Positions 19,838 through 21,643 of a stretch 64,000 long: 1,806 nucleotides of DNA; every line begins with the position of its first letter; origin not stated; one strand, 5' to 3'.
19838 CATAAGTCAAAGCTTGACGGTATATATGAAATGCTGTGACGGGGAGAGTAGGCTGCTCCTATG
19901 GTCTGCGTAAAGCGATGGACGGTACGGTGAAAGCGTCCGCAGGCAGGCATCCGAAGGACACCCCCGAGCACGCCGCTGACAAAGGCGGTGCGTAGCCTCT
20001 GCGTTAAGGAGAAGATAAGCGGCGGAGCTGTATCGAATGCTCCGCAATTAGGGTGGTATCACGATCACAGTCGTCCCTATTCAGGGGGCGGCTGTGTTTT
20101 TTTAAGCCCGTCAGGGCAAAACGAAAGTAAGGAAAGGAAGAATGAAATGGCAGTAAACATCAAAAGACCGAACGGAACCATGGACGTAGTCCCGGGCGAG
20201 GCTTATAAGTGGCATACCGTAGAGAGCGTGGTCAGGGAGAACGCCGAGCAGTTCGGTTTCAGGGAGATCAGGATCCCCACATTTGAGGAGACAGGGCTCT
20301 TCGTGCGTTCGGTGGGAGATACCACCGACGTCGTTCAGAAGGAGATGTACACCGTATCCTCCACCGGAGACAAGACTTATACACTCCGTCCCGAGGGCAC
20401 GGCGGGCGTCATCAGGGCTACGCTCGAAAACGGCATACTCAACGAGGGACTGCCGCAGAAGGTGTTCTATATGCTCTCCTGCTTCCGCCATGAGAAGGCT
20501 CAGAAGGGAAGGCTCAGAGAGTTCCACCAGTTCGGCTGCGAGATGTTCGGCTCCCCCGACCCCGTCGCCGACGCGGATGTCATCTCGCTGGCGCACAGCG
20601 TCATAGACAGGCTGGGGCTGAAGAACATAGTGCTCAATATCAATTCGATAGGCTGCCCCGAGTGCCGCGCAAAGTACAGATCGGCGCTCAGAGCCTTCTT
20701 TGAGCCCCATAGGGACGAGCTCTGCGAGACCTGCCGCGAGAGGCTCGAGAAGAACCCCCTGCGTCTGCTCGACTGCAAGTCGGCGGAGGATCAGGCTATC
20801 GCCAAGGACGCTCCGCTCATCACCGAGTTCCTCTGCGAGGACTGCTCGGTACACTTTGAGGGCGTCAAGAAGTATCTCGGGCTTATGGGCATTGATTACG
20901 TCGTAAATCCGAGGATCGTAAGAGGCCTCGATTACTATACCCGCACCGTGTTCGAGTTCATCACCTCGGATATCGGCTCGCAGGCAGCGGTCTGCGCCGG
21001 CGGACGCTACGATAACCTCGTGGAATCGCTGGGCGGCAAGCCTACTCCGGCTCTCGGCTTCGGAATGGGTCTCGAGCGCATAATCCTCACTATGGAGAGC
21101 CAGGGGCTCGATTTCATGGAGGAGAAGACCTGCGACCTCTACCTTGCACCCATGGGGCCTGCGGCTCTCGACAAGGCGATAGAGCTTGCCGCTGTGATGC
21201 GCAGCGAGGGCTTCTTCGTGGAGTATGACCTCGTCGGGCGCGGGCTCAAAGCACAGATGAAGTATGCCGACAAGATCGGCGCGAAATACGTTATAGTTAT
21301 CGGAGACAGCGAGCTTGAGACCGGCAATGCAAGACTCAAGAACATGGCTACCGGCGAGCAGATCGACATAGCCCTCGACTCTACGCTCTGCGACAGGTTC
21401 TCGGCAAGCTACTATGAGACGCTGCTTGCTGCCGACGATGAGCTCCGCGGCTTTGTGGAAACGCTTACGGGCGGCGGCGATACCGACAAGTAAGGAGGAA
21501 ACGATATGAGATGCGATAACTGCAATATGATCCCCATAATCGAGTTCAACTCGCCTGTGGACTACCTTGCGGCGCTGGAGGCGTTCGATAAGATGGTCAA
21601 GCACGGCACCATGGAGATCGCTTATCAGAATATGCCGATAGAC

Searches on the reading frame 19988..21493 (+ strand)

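Call 16: search_protein_families(library=pfam, proteins=[window:19988-21493:+], max_evalue=0.001)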
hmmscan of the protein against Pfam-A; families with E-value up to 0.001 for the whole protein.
window:19988-21493:+ (501 aa): 5 families
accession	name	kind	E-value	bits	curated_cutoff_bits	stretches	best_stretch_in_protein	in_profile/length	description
PF13393.11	tRNA-synt_His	-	4.5e-41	141.5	25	1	63-365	1-308/308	Histidyl-tRNA synthetase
PF00587.30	tRNA-synt_2b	-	6e-22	79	29.3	1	121-368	1-174/179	tRNA synthetase class II core domain (G, H, P, S and T)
PF03129.25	HGTP_anticodon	-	3.1e-16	59.8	21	1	384-465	2-86/94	Anticodon binding domain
PF01409.25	tRNA-synt_2d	-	2e-05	24.6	19.8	0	121-187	68-133/246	tRNA synthetases class II core domain (F)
PF00152.25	tRNA-synt_2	-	2.1e-05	24.2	25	0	157-209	92-140/308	tRNA synthetases class II (D, K and N)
